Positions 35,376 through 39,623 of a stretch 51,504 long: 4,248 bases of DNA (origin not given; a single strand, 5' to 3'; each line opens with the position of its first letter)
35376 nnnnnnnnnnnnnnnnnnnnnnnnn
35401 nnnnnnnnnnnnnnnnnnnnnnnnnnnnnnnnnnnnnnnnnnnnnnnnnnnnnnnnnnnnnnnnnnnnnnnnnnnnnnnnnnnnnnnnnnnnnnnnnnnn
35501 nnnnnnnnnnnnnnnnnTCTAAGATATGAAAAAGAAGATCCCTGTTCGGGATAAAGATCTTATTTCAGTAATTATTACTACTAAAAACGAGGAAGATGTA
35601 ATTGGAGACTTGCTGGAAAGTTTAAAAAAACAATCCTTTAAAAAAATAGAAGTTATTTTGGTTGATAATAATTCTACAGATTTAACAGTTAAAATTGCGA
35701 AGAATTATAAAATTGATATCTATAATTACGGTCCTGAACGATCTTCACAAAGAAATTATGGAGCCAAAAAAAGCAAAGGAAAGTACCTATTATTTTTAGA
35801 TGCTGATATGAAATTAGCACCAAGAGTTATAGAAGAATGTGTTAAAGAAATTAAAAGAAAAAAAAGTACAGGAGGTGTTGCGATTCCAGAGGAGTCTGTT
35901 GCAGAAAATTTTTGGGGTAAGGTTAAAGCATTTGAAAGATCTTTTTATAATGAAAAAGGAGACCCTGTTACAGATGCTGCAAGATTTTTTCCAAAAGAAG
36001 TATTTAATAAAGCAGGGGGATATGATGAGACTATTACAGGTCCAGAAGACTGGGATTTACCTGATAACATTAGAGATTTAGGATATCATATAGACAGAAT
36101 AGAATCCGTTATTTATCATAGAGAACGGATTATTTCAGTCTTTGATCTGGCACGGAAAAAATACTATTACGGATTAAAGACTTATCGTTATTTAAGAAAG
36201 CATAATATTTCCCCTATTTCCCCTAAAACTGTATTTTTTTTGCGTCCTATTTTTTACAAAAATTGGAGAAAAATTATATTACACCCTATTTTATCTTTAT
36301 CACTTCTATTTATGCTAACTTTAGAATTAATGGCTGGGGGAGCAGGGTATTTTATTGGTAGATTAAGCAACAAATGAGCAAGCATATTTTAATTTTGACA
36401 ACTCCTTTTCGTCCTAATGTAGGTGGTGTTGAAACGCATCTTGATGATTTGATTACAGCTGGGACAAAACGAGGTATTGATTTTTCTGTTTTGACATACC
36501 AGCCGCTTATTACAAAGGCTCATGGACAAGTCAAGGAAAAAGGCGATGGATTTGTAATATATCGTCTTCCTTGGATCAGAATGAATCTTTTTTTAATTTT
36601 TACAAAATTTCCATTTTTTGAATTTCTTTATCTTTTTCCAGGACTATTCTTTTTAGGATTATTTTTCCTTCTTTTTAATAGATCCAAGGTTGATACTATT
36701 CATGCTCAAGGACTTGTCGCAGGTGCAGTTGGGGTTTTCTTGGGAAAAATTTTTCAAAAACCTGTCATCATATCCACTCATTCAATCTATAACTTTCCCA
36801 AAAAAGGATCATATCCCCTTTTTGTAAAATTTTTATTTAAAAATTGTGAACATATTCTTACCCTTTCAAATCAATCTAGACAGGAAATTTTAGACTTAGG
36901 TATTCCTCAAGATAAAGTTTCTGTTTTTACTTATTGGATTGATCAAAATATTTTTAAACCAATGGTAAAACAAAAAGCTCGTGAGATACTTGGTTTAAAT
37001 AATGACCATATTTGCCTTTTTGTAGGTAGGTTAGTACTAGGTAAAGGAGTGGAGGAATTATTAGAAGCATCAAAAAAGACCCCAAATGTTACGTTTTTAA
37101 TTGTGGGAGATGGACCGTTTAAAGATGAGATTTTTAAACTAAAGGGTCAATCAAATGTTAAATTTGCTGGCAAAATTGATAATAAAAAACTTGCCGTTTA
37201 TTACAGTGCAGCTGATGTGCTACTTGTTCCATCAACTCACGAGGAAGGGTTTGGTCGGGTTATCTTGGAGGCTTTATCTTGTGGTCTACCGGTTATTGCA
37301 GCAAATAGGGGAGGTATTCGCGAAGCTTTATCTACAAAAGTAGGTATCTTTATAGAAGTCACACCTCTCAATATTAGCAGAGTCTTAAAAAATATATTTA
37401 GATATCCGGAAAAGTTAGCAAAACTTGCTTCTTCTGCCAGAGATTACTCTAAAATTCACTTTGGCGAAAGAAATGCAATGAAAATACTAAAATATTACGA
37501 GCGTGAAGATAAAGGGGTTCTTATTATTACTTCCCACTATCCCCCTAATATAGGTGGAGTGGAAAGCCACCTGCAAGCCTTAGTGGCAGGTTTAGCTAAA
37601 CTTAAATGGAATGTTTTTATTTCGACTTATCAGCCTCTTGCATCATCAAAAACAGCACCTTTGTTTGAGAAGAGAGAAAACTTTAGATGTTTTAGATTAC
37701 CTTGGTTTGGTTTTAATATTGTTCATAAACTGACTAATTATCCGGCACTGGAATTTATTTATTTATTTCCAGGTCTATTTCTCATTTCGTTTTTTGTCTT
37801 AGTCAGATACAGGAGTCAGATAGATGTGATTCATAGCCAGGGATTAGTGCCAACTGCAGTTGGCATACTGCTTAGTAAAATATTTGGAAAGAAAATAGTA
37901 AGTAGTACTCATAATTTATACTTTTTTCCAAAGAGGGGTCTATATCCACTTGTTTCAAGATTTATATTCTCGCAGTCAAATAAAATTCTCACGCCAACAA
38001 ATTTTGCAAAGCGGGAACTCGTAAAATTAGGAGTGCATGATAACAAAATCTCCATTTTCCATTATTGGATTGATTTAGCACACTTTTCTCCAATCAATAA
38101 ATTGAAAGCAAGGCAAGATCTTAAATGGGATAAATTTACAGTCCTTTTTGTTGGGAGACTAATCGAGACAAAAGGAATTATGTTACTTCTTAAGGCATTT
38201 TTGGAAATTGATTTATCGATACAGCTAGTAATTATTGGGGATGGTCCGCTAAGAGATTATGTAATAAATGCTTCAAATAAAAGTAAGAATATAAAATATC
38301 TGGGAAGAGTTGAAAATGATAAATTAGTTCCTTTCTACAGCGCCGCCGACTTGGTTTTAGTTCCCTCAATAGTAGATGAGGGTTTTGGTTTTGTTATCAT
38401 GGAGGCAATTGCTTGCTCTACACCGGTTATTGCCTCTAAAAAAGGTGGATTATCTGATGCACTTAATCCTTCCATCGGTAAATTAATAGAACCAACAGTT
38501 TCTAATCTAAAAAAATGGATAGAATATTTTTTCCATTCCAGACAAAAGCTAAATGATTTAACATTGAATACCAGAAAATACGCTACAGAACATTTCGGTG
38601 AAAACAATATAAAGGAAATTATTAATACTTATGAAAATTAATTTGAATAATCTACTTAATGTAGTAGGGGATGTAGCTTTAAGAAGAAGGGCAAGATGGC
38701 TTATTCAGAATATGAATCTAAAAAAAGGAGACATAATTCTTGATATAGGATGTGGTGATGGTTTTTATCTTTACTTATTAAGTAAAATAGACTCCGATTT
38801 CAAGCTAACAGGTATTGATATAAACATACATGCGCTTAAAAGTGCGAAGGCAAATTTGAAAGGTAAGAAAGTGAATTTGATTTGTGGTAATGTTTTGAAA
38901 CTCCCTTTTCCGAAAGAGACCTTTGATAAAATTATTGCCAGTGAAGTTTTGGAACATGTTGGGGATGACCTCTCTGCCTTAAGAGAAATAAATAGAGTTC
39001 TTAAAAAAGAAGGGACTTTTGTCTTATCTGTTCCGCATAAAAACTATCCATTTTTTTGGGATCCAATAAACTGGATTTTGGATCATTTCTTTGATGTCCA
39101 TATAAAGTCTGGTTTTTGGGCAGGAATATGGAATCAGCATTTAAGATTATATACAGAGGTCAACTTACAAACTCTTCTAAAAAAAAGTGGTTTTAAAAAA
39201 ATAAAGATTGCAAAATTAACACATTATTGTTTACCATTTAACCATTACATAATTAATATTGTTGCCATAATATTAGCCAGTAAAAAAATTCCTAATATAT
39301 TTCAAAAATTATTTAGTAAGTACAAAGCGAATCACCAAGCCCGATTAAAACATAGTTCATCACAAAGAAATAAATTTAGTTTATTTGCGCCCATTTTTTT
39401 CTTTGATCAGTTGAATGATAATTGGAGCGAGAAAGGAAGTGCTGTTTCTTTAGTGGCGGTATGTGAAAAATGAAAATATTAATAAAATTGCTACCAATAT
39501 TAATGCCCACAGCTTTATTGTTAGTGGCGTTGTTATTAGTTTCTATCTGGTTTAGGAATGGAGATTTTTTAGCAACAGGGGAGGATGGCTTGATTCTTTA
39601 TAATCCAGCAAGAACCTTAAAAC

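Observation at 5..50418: About 19 GT-C-fold genes in one locus: an extracytoplasmic glycan-tailoring array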

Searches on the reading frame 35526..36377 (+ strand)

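Call 6: search_protein_families(library=pfam, max_evalue=0.01, proteins=[window:35526-36377:+])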
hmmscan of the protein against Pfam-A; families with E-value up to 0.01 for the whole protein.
window:35526-36377:+ (283 aa): 4 families
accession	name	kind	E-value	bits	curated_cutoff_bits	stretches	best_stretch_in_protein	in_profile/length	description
PF00535.33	Glycos_transf_2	-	1.2e-27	97.3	23.3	1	14-141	1-136/168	Glycosyl transferase family 2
PF10111.15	Glyco_tranf_2_2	-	3.6e-11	43.5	27.3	1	14-112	1-109/276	Glycosyltransferase like family 2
PF13641.12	Glyco_tranf_2_3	-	3.2e-07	31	27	1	13-128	3-129/230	Glycosyltransferase like family 2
PF13632.12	Glyco_trans_2_3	-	0.0025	18.1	27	1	88-262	2-187/198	Glycosyl transferase family group 2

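Call 70: search_protein_families(library=ncbifam, max_evalue=0.001, proteins=[window:35526-36377:+])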
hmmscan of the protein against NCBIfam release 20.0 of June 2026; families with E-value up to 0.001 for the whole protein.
window:35526-36377:+ (283 aa): 18 families
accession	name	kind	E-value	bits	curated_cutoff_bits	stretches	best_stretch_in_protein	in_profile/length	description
TIGR04283.1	glyco_like_mftF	equivalog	5.3e-28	98.1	182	1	13-201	1-187/221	TIGR04283 family arsenosugar biosynthesis glycosyltransferase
NF041875.1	EPS_EpsD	equivalog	4e-15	56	370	1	13-231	1-239/325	exopolysaccharide biosynthesis glycosyltransferase EpsD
NF007482.0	PRK10073.1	equivalog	2.3e-14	53.2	423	1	10-105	5-106/334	glycosyltransferase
NF047683.1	TeichurnBiosyTuaG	equivalog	1.6e-11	44.4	400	1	8-112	3-114/252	teichuronic acid biosynthesis protein TuaG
TIGR03965.1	mycofact_glyco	equivalog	2.1e-11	43.3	280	1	10-111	73-181/467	mycofactocin biosynthesis glycosyltransferase MftF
NF038299.1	EPS_HpsN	equivalog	9.1e-11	41.3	425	1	12-119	2-116/317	hormogonium polysaccharide biosynthesis glycosyltransferase HpsN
NF050050.1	ProtGlycPglI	equivalog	3.3e-10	39.9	500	1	12-111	3-110/306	GalNAc(5)-diNAcBac-PP-undecaprenol beta-1,3-glucosyltransferase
TIGR03937.1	PgaC_IcaA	equivalog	1.1e-09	37.8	422.3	1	3-118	37-159/407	poly-beta-1,6-N-acetyl-D-glucosamine synthase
TIGR03469.1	HpnB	hypoth_equivalog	1.2e-08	34.4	379.25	1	13-60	46-94/386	hopene-associated glycosyltransferase HpnB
NF038302.1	EPS_HpsE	equivalog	2.9e-08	33.1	300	1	13-108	3-110/307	hormogonium polysaccharide biosynthesis glycosyltransferase HpsE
TIGR04182.1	glyco_TIGR04182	equivalog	1.4e-07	31.2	325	1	13-110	2-98/293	S-layer glycoprotein N-glycosyltransferase AglJ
NF041394.1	GtaseAglG_Halo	equivalog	1.5e-07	31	440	1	13-198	3-208/304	glucosyl-dolichyl phosphate glucuronosyltransferase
TIGR03111.1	glyc2_xrt_Gpos1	hypoth_equivalog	2.5e-07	29.8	363.95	1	7-113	45-160/439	TIGR03111 family XrtG-associated glycosyltransferase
NF053739.1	GlytfEpsEBac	equivalog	4.2e-07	29.2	450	1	13-62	3-52/265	glycosyltransferase EpsE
NF045692.1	OglycostaseCruG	equivalog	8.9e-07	28.2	600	1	13-61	43-91/386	2'-O-glycosyltransferase CruG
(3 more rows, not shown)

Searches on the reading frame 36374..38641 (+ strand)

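Call 6: search_protein_families(library=pfam, max_evalue=0.01, proteins=[window:36374-38641:+])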
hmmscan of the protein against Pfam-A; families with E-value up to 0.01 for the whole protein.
window:36374-38641:+ (755 aa): 7 families
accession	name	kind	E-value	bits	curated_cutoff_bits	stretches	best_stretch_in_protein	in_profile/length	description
PF00534.26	Glycos_transf_1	-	9.5e-62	208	26.4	2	578-735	6-171/172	Glycosyl transferases group 1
PF13692.12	Glyco_trans_1_4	-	3.2e-51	173.8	27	2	588-700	2-118/142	Glycosyl transferases group 1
PF13439.12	Glyco_transf_4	-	1.6e-33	116.6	28.5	2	393-569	1-169/170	Glycosyltransferase Family 4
PF13579.12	Glyco_trans_4_4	-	7.5e-22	78.8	29.7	2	17-188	1-158/158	Glycosyl transferase 4-like domain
PF20706.3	GT4-conflict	-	7.2e-20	71.7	26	2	583-701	193-324/385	Family 4 Glycosyltransferase in conflict systems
PF13524.12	Glyco_trans_1_2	-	1.2e-15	58.1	25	2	227-357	3-127/144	Glycosyl transferase-like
PF00982.27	Glyco_transf_20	-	0.0042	16.3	32.5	0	637-692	350-409/473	Glycosyltransferase family 20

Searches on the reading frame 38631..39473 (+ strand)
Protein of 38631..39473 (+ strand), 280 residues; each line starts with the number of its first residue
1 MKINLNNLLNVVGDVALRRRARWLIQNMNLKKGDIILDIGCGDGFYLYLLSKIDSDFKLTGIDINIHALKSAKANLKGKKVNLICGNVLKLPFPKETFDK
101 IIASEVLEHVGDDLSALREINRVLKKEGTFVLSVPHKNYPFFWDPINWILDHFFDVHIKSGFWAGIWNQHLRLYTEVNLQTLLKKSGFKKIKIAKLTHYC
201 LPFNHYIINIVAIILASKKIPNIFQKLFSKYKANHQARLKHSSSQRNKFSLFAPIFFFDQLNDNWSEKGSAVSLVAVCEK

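Call 7: search_protein_families(library=pfam, max_evalue=0.01, proteins=[window:38631-39473:+])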
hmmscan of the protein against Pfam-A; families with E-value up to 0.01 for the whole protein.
window:38631-39473:+ (280 aa): 19 families
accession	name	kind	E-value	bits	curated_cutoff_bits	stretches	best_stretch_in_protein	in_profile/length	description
PF08241.18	Methyltransf_11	-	3e-23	82.7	21.2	1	37-132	1-95/95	Methyltransferase domain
PF13847.12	Methyltransf_31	-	2.9e-22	79.4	27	1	31-136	2-113/145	Methyltransferase domain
PF13649.12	Methyltransf_25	-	7.6e-20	71.9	27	1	36-128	1-97/97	Methyltransferase domain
PF13489.12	Methyltransf_23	-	3.2e-18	66.4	27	1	25-191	13-162/164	Methyltransferase domain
PF01209.24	Ubie_methyltran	-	4.5e-17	62.6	20.1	1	23-131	38-150/233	ubiE/COQ5 methyltransferase family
PF08242.18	Methyltransf_12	-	1.7e-13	51.5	30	1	37-130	1-98/98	Methyltransferase domain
PF05175.20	MTS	-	3.4e-09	37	23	1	10-102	9-103/170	Methyltransferase small domain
PF08003.17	Methyltransf_9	-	1.6e-07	31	23.8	1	29-133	112-218/315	Protein of unknown function (DUF1698)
PF02353.26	CMAS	-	2.9e-07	30.5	27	1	18-132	48-164/273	Mycolic acid cyclopropane synthetase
PF06325.19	PrmA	-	1.7e-06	28.2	22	1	28-133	157-259/296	Ribosomal protein L11 methyltransferase (PrmA)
PF03141.22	Methyltransf_29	-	3.9e-05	22.9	23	1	31-136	116-221/506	Putative S-adenosyl-L-methionine-dependent methyltransferase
PF07021.18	MetW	-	4.1e-05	23.8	21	1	25-126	7-104/193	Methionine biosynthesis protein MetW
PF05401.17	NodS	-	0.00026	21.3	24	1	28-137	37-149/201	Nodulation protein S (NodS)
PF01728.25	FtsJ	-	0.00054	20.4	24.1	1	23-97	11-84/181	FtsJ-like methyltransferase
PF02390.23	Methyltransf_4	-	0.00069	19.6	24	1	35-101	4-76/173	Putative methyltransferase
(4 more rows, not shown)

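Call 83: search_protein_families(library=ncbifam, max_evalue=0.00001, proteins=[window:38631-39473:+])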
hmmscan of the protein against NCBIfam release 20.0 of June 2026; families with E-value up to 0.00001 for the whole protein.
window:38631-39473:+ (280 aa): 40 families (the best 25 are shown)
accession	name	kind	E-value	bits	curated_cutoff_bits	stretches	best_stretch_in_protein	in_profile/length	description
NF045667.1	MTase_DVU1556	equivalog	6.2e-19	68.3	155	1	24-133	14-120/213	DVU_1556 family methyltransferase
NF001243.0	PRK00216.1-4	equivalog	1.1e-16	61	235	1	21-193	33-218/237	demethylmenaquinone methyltransferase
NF001244.0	PRK00216.1-5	equivalog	3.3e-16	59.3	216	1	5-197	24-224/236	bifunctional demethylmenaquinone methyltransferase/2-methoxy-6-polyprenyl-1,4-benzoquinol methylase UbiE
NF008823.0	PRK11873.1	subfamily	4.3e-16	59.2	263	1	28-133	73-182/272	arsenite methyltransferase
TIGR01934.1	MenG_MenH_UbiE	subfamily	5.7e-16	58.5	158.35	1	5-132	15-141/223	ubiquinone/menaquinone biosynthesis methyltransferase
TIGR02752.1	MenG_heptapren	equivalog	4.5e-15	55.8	419.85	1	17-132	27-149/231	demethylmenaquinone methyltransferase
TIGR02072.1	BioC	equivalog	5.2e-15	55.9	184.95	1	26-134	28-134/244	malonyl-ACP O-methyltransferase BioC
NF047649.1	MTase_UXPK_star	exception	2.2e-14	53.1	460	1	30-132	75-181/283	methyltransferase/UXPK-star double selenoprotein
TIGR01983.1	UbiG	equivalog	1.5e-13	50.5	102.95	1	29-135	46-154/228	bifunctional 2-polyprenyl-6-hydroxyphenol methylase/3-demethylubiquinol 3-O-methyltransferase UbiG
NF041536.1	ArsM_DUF2284_UU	exception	3.5e-13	48.7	575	1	30-132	74-180/459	arsenite methyltransferase/DUF2284 domain selenoprotein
NF052510.1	methyltran_MpqE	exception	4.7e-12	45.8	335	1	21-131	35-150/234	methyl-plastoquinone biosynthesis methyltransferase MpqE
NF041537.1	ArsM_AhpD_UU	exception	5.7e-12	45.1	510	1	30-132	74-180/345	arsenite methyltransferase/AhpD domain selenoprotein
NF043040.1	corrin_prot_MT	hypoth_equivalog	1.6e-11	44.1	180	1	22-132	32-147/216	corrinoid protein-associated methyltransferase CpaM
NF001241.0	PRK00216.1-2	equivalog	7.1e-11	42.2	327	1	8-133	30-148/231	demethylmenaquinone methyltransferase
NF008686.0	PRK11705.1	equivalog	1.3e-10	40.9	400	1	19-133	154-266/383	cyclopropane fatty acyl phospholipid synthase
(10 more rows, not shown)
